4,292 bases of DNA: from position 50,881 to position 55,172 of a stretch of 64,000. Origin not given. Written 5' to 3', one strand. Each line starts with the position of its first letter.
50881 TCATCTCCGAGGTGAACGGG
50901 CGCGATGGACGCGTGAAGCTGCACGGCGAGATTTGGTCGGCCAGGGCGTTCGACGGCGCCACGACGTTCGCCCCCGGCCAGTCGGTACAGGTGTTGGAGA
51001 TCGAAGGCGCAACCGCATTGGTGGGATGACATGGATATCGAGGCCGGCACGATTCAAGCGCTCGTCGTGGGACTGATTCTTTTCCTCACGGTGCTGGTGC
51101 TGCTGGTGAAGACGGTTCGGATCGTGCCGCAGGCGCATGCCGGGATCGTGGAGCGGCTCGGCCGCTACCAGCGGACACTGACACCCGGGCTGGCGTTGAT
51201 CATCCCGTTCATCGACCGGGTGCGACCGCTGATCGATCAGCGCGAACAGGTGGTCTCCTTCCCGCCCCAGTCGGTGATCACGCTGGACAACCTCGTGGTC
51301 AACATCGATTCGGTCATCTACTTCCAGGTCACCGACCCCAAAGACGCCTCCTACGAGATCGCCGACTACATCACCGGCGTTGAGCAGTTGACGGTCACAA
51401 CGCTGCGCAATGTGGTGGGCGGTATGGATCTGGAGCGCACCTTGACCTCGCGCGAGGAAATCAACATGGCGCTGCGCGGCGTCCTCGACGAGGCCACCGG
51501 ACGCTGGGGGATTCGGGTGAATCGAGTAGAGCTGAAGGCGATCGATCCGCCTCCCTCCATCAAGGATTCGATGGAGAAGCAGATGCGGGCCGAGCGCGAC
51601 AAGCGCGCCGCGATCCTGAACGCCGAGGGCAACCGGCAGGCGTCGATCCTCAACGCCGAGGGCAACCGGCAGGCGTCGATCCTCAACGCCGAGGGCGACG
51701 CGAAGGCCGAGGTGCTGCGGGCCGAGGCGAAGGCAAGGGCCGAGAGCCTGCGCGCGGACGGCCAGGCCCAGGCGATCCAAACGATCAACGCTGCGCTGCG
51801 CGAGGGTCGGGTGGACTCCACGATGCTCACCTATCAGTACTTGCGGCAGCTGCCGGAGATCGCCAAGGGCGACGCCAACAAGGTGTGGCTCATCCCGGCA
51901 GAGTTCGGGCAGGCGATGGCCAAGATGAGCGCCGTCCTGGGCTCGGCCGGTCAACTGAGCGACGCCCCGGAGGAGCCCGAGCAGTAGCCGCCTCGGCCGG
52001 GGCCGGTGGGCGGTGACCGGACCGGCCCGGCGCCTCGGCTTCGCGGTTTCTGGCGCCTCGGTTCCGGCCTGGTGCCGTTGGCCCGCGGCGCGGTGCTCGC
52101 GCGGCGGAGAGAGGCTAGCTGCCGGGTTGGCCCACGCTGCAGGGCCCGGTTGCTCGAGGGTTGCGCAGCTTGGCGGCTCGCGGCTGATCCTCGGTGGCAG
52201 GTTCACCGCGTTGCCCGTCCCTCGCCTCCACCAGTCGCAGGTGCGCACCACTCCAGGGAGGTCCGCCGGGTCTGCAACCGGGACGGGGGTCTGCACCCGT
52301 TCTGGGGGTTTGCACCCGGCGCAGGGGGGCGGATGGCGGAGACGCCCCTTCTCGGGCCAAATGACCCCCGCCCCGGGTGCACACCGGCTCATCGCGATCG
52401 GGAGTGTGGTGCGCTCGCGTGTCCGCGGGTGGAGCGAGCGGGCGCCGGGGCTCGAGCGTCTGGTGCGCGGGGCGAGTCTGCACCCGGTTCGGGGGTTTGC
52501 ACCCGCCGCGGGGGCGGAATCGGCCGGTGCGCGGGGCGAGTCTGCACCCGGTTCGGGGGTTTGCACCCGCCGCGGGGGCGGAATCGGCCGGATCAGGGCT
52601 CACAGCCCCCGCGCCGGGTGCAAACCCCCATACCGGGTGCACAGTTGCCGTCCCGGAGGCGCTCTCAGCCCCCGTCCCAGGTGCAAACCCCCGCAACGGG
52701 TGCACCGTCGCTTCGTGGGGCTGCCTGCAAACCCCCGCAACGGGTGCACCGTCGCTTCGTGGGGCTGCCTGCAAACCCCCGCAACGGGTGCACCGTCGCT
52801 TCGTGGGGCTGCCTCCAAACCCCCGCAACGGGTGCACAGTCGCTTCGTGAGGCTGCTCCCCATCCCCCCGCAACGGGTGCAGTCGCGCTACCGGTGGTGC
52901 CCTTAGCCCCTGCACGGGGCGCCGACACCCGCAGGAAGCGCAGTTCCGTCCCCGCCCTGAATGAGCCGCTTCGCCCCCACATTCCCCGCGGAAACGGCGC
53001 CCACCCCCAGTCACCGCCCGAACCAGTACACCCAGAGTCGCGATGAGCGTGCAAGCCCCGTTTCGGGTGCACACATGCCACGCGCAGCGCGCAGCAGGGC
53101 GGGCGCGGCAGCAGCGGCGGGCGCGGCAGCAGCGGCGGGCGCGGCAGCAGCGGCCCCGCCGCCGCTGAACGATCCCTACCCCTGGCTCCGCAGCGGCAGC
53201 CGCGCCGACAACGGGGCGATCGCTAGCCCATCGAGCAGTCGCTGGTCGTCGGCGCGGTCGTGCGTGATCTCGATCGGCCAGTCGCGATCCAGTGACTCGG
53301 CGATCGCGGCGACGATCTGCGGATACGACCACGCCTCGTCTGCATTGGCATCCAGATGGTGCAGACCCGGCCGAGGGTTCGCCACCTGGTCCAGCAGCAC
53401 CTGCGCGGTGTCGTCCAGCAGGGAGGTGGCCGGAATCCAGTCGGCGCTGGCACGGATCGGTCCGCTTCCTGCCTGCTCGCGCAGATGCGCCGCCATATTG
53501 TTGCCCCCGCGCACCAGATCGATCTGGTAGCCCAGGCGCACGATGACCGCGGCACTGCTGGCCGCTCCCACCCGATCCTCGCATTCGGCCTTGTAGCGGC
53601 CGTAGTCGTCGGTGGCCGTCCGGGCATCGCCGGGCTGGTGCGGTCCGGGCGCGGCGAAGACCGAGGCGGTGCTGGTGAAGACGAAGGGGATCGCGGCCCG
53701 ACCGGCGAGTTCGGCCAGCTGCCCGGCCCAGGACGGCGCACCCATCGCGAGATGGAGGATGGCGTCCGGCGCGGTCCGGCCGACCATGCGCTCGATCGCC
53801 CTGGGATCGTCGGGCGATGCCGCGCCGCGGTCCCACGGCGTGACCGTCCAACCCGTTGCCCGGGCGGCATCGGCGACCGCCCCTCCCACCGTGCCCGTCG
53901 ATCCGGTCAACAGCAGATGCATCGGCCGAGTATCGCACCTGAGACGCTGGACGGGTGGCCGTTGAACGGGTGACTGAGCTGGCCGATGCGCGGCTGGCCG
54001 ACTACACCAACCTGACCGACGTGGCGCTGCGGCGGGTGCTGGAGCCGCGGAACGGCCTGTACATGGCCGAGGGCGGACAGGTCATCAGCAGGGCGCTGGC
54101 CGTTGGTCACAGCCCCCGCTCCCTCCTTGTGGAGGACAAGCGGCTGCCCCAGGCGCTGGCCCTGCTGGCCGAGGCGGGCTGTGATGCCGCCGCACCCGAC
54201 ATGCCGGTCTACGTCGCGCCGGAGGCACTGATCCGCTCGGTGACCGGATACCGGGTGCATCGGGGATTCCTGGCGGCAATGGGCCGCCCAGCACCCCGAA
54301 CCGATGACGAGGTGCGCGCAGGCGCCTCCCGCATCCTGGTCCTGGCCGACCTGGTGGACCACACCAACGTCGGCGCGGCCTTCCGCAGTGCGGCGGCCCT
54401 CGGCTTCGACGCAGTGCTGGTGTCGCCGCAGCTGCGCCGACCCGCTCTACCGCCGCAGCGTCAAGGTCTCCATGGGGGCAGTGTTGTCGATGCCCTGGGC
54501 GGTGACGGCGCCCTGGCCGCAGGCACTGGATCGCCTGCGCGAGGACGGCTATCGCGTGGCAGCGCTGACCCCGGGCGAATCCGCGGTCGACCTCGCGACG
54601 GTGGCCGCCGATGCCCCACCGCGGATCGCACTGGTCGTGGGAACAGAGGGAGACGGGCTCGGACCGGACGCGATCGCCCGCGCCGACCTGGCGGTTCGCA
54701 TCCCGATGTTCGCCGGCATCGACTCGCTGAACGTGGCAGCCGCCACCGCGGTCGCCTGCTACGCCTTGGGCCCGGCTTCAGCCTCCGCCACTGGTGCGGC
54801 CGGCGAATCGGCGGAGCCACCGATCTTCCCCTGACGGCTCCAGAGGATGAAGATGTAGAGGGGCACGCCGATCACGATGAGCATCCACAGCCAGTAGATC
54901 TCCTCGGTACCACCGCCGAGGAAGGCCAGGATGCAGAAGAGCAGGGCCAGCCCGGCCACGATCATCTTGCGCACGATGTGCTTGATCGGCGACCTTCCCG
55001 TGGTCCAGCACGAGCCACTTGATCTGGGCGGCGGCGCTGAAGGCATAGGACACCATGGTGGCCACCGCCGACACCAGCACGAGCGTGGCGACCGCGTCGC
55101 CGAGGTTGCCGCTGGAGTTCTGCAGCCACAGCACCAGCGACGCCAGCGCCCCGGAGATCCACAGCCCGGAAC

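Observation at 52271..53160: Repeat cluster D: largest copy, with nested 64-bp, 44-bp and 18-bp tandem arrays and an inverted spacer orientation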

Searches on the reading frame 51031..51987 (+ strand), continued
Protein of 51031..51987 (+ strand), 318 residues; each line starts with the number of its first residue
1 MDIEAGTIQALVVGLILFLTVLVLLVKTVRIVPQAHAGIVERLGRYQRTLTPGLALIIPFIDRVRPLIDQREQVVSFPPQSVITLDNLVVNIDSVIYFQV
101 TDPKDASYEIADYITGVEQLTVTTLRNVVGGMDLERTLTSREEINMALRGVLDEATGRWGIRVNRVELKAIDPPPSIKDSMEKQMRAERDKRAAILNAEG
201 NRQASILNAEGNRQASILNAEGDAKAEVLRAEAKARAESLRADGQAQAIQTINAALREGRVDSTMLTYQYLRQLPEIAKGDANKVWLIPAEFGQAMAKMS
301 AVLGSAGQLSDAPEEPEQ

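Call 64: find_encoding_contigs(protein=P0017, flank=10000, max_places=2)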
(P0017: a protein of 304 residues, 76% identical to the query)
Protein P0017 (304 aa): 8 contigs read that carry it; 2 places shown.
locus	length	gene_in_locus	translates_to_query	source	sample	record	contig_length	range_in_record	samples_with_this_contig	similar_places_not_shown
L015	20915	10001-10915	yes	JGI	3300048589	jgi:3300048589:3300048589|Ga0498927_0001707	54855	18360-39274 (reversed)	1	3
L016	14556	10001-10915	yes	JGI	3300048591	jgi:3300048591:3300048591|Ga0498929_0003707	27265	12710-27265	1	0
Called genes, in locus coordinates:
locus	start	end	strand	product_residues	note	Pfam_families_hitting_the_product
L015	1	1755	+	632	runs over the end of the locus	PF00664:ABC_membrane, PF00005:ABC_tran, PF02463:SMC_N (faint)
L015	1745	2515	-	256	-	PF02104:SURF1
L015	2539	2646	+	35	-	-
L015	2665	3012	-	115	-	PF11298:DUF3099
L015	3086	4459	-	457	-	PF19289:PmbA_TldD_3rd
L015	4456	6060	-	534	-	PF01523:PmbA_TldD_1st, PF19289:PmbA_TldD_3rd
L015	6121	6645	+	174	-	PF00300:His_Phos_1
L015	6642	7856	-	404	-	PF13740:ACT_6, PF21086:ACT_PSP_2, PF00702:Hydrolase, PF12710:HAD, PF08282:Hydrolase_3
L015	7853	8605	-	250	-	PF27075:Rv1486c_N, PF27076:Rv1486c_C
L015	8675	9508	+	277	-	PF00005:ABC_tran, PF13304:AAA_21 (weak)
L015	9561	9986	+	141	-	PF01957:NfeD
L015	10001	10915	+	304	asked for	PF01145:Band_7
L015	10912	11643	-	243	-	PF01370:Epimerase (faint), PF04321:RmlD_sub_bind (weak)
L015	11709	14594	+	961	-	PF01734:Patatin, PF11856:DUF3376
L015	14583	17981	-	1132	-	-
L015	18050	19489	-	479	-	PF02720:DUF222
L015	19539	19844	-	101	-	PF08922:DUF1905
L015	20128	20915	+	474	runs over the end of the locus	PF12623:Hen1_L, PF16542:PNKP_ligase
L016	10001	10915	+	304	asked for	PF01145:Band_7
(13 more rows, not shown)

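Call 65: find_encoding_contigs(protein=P0026, flank=10000, max_places=1)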
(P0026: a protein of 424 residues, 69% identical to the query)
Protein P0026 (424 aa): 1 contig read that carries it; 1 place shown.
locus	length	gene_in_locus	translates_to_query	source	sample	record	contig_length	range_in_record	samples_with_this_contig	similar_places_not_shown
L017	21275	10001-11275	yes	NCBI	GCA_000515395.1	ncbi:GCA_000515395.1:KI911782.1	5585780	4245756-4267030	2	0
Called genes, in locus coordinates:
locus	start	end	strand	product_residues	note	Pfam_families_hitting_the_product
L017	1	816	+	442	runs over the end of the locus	-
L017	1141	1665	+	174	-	PF04542:Sigma70_r2, PF08281:Sigma70_r4_2, PF04545:Sigma70_r4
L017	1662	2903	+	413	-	-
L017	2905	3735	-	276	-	PF03476:MOSC_N, PF03473:MOSC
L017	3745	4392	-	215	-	-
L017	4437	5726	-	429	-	-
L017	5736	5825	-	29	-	-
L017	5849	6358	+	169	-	PF00300:His_Phos_1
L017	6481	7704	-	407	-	PF01842:ACT (weak), PF13740:ACT_6, PF21086:ACT_PSP_2, PF00702:Hydrolase, PF12710:HAD, PF08282:Hydrolase_3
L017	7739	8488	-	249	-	PF27075:Rv1486c_N, PF27076:Rv1486c_C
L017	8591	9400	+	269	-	PF00005:ABC_tran, PF13304:AAA_21 (faint)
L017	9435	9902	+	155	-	PF01957:NfeD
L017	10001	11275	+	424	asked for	PF01145:Band_7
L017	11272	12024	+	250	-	PF01925:TauE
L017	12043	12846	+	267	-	PF00588:SpoU_methylase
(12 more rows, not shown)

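Call 78: find_encoding_contigs(protein=P0003, flank=3000, max_places=3)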
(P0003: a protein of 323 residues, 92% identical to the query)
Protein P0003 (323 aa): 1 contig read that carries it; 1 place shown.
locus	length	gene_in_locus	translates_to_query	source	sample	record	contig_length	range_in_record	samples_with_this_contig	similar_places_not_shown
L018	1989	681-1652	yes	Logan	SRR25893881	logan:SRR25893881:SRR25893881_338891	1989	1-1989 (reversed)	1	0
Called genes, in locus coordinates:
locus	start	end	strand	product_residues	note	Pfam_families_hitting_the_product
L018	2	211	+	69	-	?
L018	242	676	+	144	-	PF01957:NfeD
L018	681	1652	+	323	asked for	PF01145:Band_7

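Call 79: find_encoding_contigs(protein=P0005, flank=3000, max_places=3)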
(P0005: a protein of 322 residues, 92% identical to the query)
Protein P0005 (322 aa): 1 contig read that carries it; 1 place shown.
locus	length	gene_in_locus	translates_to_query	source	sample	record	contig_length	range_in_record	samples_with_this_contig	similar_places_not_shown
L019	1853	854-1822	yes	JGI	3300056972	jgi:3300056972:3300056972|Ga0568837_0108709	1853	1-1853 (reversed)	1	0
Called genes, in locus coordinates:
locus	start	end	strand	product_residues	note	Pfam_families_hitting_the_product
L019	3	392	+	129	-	?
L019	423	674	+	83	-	-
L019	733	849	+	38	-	PF01957:NfeD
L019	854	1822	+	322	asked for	PF01145:Band_7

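Call 86: list_cluster_members(proteins=[P0001, P0006])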
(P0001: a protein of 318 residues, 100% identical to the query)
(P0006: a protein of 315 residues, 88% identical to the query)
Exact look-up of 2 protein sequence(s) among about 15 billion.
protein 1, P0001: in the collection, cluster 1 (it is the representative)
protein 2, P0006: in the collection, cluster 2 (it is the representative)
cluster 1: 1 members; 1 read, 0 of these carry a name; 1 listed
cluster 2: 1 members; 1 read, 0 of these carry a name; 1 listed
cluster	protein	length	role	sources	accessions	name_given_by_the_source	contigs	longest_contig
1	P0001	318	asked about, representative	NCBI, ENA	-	-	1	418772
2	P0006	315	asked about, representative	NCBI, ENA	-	-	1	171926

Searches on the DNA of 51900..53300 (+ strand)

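Call 48: search_dna_similar(query=window:52430-52730:+, collection=plasmids, mode=distant, max_evalue=0.001, max_rows=20)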
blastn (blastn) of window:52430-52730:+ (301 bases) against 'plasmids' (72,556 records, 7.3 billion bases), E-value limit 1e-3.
No match.

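Call 50: search_rna_families(source=window, start=51900, end=53300, threshold=evalue, max_evalue=1)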
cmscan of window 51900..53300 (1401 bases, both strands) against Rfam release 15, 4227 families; matches with E-value up to 1: 10.
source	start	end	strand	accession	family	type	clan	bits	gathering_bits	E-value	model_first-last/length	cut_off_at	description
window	52543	52641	+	RF03891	mir-2545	Gene; miRNA;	-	39.7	94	1.2e-05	1-118/118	no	mir-2545 microRNA precursor family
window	52542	52642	-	RF03677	mir-1304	Gene; miRNA;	-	38.4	90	8.1e-06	1-87/87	no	mir-1304 microRNA precursor family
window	52543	52641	-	RF03703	mir-3622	Gene; miRNA;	-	35.1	78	0.00027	1-84/84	no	mir-3622 microRNA precursor family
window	52543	52641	+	RF03878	mir-B6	Gene; miRNA;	-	32.2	89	0.045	1-83/83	no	mir-B6 microRNA precursor family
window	52551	52633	-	RF03878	mir-B6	Gene; miRNA;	-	32.1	89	0.049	1-83/83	no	mir-B6 microRNA precursor family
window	52541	52643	+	RF04141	MIR8622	Gene; miRNA;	-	31.4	197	0.0018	1-212/212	no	MIR8622 microRNA precursor family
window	52554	52632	+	RF00914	mir-674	Gene; miRNA;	-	29.1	93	0.0084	1-77/77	no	mir-674 microRNA precursor family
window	52555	52626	-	RF00102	VA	Gene;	-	24.5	62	0.21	1-159/159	no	VA RNA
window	52539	52647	-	RF04212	mir-8904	Gene; miRNA;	-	24.3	96.9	0.12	1-102/102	no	mir-8904 microRNA precursor family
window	52551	52633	-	RF01390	isrG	Gene; sRNA;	-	16.7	100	0.062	117-217/279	no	isrG Hfq binding RNA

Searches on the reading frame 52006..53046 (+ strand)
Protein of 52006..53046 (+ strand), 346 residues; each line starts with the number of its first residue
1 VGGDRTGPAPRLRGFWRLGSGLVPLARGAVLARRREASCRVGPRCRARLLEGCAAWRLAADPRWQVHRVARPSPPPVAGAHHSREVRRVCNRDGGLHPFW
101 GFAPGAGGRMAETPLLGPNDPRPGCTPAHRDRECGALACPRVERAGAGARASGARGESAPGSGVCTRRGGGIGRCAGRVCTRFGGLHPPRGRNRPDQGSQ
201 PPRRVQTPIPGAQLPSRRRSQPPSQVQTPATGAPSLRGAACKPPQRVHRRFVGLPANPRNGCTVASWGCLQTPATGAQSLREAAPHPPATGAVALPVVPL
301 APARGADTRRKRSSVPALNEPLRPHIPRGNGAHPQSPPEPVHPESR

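Call 14: search_protein_families(library=pfam, proteins=[window:52006-53046:+], max_evalue=0.01)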
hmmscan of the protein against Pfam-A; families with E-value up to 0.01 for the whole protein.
window:52006-53046:+ (346 aa): 0 families

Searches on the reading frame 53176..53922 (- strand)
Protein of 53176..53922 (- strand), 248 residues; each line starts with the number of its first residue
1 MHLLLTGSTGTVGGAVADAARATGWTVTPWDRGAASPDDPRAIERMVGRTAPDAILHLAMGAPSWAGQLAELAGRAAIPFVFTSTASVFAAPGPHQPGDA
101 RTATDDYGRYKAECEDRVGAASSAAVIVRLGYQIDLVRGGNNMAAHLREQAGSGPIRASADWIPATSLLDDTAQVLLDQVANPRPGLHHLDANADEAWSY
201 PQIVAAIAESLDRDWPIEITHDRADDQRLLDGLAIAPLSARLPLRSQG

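Call 14: search_protein_families(library=pfam, proteins=[window:53176-53922:-], max_evalue=0.01)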
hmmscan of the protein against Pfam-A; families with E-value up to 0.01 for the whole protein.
window:53176-53922:- (248 aa): 3 families
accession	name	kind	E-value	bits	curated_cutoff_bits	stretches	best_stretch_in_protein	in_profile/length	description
PF04321.23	RmlD_sub_bind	-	3.4e-16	59.6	27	2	67-198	83-220/287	RmlD substrate binding domain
PF01370.27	Epimerase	-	2.3e-08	34.2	20.9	1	4-111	2-146/240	NAD dependent epimerase/dehydratase family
PF13579.12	Glyco_trans_4_4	-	0.0011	19.7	29.7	1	11-96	31-110/158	Glycosyl transferase 4-like domain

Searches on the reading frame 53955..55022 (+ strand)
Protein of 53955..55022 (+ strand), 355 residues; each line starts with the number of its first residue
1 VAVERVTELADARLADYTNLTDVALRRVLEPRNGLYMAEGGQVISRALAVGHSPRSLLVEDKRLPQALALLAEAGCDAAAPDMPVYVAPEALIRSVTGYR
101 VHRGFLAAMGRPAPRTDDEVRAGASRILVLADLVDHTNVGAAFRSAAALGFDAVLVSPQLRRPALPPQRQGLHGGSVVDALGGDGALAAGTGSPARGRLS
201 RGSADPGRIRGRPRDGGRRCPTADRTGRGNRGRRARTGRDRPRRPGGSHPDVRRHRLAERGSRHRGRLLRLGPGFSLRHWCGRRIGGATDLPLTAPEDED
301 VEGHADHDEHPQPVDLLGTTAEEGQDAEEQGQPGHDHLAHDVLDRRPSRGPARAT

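Call 14: search_protein_families(library=pfam, proteins=[window:53955-55022:+], max_evalue=0.01)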
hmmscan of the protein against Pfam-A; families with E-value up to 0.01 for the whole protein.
window:53955-55022:+ (355 aa): 1 family
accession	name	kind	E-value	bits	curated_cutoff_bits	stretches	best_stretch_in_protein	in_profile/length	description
PF00588.24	SpoU_methylase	-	0.00027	21.5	29.7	1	127-158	3-34/142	SpoU rRNA Methylase family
